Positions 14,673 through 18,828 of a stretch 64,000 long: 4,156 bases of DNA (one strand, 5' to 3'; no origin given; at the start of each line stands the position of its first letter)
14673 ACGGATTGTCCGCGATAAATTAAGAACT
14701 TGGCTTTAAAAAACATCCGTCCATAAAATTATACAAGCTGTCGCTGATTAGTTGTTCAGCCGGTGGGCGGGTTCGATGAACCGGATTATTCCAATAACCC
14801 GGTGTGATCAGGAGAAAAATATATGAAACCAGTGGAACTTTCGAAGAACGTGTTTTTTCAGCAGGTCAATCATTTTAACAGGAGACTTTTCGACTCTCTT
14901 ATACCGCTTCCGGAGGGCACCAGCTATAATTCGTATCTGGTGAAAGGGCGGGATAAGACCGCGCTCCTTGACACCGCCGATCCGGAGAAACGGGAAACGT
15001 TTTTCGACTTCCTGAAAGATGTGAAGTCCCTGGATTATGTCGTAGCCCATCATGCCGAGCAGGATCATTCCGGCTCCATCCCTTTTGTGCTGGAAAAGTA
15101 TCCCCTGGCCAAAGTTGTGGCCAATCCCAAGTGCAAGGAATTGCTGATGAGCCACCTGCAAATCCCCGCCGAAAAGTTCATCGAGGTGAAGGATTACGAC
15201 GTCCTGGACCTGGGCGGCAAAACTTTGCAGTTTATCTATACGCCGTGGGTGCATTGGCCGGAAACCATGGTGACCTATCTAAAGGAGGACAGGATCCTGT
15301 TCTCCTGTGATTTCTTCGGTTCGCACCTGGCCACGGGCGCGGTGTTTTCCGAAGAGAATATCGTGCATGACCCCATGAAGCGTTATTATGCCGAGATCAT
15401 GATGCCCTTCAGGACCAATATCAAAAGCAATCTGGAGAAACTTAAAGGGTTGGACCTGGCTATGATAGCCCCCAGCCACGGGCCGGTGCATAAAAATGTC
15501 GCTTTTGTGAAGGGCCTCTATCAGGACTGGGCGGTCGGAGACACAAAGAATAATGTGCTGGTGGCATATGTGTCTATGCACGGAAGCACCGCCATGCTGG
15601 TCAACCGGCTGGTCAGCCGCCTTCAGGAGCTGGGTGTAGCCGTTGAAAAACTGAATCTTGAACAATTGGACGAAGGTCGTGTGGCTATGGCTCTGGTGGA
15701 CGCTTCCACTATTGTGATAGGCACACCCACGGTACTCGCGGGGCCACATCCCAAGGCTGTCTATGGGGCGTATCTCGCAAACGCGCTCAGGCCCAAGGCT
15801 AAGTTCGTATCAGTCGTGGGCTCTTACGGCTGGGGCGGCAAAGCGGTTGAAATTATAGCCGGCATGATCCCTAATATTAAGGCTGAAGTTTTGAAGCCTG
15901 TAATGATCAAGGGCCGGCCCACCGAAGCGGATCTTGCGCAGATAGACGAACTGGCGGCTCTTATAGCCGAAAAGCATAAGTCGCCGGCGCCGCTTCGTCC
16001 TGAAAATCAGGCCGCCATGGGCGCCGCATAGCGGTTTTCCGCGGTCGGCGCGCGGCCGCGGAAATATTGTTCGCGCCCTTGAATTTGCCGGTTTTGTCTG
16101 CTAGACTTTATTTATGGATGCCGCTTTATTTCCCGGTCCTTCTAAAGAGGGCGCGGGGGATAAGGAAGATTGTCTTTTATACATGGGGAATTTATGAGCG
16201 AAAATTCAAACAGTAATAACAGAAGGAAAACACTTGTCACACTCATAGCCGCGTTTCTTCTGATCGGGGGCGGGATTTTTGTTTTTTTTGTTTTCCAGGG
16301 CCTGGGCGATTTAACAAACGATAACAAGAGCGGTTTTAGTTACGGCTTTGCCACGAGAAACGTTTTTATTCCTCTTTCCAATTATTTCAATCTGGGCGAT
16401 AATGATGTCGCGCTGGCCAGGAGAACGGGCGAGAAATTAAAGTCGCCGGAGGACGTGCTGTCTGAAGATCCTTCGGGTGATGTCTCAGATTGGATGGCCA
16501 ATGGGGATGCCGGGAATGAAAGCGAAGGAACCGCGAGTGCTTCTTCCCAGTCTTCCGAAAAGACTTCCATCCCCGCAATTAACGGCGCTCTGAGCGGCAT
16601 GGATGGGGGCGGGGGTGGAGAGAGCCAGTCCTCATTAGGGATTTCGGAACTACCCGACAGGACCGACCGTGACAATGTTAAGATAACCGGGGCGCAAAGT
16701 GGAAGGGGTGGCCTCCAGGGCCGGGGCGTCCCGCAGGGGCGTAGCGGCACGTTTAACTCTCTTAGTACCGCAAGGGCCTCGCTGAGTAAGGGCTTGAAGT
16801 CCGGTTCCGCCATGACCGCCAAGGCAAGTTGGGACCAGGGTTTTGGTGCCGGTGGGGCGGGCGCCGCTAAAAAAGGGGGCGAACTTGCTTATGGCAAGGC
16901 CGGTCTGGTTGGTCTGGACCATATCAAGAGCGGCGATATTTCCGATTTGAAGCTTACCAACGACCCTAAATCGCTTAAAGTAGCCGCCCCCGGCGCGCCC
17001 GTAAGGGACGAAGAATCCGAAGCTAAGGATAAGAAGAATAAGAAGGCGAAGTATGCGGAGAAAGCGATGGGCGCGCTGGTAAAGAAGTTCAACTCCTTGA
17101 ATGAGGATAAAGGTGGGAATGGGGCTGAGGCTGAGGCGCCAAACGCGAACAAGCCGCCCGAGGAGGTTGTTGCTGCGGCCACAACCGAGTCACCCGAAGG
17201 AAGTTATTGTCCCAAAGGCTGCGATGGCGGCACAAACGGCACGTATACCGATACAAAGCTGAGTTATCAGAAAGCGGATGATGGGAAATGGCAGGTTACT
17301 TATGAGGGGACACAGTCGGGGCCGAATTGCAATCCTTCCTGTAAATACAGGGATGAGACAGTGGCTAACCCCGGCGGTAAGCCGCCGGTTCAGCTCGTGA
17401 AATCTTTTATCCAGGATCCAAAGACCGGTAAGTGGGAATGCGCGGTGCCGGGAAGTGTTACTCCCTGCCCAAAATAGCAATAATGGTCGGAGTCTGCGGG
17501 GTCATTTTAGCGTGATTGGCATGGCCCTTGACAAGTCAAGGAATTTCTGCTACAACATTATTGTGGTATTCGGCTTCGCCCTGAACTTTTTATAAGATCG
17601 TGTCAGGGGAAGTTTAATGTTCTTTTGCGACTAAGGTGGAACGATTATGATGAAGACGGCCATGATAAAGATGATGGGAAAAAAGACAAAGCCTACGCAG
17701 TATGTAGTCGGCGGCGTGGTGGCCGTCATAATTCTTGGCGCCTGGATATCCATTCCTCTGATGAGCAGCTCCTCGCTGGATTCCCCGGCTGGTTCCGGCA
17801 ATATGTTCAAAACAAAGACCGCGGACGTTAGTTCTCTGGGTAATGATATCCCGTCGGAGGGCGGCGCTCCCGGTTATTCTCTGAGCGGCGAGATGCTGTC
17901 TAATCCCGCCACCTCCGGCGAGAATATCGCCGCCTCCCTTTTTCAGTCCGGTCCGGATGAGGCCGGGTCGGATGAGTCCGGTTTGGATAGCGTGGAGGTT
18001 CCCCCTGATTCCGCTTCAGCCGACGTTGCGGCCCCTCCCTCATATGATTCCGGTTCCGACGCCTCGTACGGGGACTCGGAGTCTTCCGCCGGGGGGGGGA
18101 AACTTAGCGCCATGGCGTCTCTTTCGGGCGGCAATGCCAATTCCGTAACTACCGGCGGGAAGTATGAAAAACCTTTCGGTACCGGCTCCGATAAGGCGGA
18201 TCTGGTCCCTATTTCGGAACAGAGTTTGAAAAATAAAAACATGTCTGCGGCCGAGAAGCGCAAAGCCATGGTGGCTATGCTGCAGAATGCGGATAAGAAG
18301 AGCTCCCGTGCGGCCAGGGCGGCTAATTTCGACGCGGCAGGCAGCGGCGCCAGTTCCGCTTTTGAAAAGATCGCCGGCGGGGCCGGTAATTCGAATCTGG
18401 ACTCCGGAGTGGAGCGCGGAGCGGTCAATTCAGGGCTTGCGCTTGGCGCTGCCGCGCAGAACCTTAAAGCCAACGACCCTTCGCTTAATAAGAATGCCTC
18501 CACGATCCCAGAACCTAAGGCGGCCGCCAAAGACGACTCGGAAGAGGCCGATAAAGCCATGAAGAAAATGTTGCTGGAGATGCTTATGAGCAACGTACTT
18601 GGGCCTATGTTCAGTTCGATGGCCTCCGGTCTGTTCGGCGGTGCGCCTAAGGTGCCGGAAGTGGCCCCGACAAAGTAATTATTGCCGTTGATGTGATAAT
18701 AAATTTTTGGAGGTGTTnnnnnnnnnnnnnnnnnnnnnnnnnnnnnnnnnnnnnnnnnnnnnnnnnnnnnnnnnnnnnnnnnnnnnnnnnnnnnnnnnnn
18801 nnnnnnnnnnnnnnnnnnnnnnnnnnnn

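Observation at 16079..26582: Six-gene co-directional cluster of membrane-anchored, Gly/Ser/Ala-rich low-complexity proteins with no recognisable family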

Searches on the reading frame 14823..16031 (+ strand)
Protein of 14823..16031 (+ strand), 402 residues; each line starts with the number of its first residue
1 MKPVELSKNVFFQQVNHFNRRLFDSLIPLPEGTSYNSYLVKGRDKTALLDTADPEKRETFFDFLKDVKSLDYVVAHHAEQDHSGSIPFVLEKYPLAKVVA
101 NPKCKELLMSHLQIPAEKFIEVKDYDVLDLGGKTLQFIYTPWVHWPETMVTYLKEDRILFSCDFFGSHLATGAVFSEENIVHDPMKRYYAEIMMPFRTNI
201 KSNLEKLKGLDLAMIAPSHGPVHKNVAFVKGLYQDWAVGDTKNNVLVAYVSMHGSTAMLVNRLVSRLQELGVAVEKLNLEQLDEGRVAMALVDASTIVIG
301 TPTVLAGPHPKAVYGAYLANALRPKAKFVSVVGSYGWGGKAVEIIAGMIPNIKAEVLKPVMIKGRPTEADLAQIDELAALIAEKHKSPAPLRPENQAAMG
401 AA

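Call 23: search_protein_families(library=pfam, proteins=[window:14823-16031:+], max_evalue=1)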
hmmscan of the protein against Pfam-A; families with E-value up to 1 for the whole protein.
window:14823-16031:+ (402 aa): 6 families
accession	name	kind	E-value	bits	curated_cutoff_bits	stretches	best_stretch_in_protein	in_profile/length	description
PF19583.5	ODP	-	1.2e-23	84.5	27.2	1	35-220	3-194/194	ODP family beta lactamase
PF00753.33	Lactamase_B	-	2.7e-12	47.5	22.7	1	34-169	5-155/196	Metallo-beta-lactamase superfamily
PF00258.30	Flavodoxin_1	-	2.1e-06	28.4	25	1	247-371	1-136/143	Flavodoxin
PF12724.12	Flavodoxin_5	-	0.015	16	27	1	246-303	1-53/145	Flavodoxin domain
PF12706.13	Lactamase_B_2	-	0.065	13.3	27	1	64-146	25-114/200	Beta-lactamase superfamily domain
PF23755.1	Ig-like_IP5PC_F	-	0.16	12.2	27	0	218-258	85-125/137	IP5P C-F Ig-like domain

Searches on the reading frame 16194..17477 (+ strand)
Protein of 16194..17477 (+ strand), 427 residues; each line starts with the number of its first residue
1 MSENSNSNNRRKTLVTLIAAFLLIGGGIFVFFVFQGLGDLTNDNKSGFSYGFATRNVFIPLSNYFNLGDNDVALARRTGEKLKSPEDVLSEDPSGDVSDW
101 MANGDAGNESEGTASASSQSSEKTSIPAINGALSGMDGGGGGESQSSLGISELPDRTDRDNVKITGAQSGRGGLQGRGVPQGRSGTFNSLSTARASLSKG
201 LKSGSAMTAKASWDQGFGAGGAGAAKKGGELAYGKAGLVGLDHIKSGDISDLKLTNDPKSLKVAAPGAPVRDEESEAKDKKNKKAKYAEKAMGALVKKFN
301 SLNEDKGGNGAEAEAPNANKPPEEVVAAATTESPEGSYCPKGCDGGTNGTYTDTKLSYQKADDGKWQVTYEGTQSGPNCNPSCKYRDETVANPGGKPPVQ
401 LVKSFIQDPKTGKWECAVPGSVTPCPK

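Call 3: search_protein_families(library=pfam, proteins=[window:16194-17477:+], max_evalue=1)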
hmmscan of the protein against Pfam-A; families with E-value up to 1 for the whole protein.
window:16194-17477:+ (427 aa): 1 family
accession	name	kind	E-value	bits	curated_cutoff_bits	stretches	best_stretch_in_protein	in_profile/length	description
PF05978.22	UNC-93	-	0.21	11.1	22.9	1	3-38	87-124/379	Ion channel regulatory protein UNC-93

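Call 4: search_protein_families(library=ncbifam, proteins=[window:16194-17477:+], max_evalue=1)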
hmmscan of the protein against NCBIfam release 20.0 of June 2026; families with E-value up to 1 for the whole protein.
window:16194-17477:+ (427 aa): 0 families

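Call 16: search_protein_families(library=padloc, proteins=[window:16194-17477:+], max_evalue=1)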
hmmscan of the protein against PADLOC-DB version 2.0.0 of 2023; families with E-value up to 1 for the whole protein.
window:16194-17477:+ (427 aa): 0 families

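Call 17: search_protein_families(library=phrogs, proteins=[window:16194-17477:+], max_evalue=1)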
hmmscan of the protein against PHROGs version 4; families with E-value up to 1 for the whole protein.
window:16194-17477:+ (427 aa): 0 families

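Call 99: search_solved_structures(query=A7, max_evalue=1)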
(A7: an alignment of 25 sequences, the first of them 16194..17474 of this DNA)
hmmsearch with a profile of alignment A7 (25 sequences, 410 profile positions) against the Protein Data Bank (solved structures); distinct sequences matched with E-value up to 1: 6.
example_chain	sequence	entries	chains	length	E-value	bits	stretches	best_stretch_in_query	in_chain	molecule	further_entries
5d9y_A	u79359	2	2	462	0.048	16.3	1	109-142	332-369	Methylcytosine dioxygenase TET2,Methylcytosine dioxygenase TET2 | Methylcytosine dioxygenase TET2, chimeric construct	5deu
4nm6_A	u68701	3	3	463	0.048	16.3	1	109-142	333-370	Methylcytosine dioxygenase TET2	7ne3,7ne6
9hxv_A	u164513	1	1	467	0.049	16.3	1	109-142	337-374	Methylcytosine dioxygenase TET2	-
9rm5_a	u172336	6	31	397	0.46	13.1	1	77-142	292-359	Protein Rep40 | Protein Rep68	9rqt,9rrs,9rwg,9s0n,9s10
9dbf_A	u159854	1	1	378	0.52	12.9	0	119-148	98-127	Tet4 Variant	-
9dbd_A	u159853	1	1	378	0.61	12.7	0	119-148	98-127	Tet4 Variant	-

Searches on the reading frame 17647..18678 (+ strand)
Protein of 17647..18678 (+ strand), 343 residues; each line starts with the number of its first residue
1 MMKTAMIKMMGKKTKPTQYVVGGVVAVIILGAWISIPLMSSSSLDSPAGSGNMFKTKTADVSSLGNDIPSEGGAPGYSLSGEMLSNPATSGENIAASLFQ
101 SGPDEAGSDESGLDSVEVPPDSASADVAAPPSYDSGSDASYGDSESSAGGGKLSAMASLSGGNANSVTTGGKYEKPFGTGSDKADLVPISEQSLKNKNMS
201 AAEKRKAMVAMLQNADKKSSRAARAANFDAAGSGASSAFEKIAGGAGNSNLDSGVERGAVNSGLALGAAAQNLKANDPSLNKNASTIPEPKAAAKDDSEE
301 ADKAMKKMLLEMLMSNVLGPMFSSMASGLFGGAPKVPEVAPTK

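Call 3: search_protein_families(library=pfam, proteins=[window:17647-18678:+], max_evalue=1)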
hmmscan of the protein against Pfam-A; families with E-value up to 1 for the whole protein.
window:17647-18678:+ (343 aa): 0 families

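Call 4: search_protein_families(library=ncbifam, proteins=[window:17647-18678:+], max_evalue=1)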
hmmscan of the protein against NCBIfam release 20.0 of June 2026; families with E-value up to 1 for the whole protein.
window:17647-18678:+ (343 aa): 0 families

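Call 16: search_protein_families(library=padloc, proteins=[window:17647-18678:+], max_evalue=1)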
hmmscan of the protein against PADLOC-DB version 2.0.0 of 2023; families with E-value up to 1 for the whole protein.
window:17647-18678:+ (343 aa): 0 families

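Call 17: search_protein_families(library=phrogs, proteins=[window:17647-18678:+], max_evalue=1)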
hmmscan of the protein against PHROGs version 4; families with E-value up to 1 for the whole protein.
window:17647-18678:+ (343 aa): 0 families

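Call 100: search_solved_structures(query=A8, max_evalue=1)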
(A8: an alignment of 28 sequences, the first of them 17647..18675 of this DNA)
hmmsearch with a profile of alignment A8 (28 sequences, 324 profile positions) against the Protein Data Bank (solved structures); distinct sequences matched with E-value up to 1: 0.
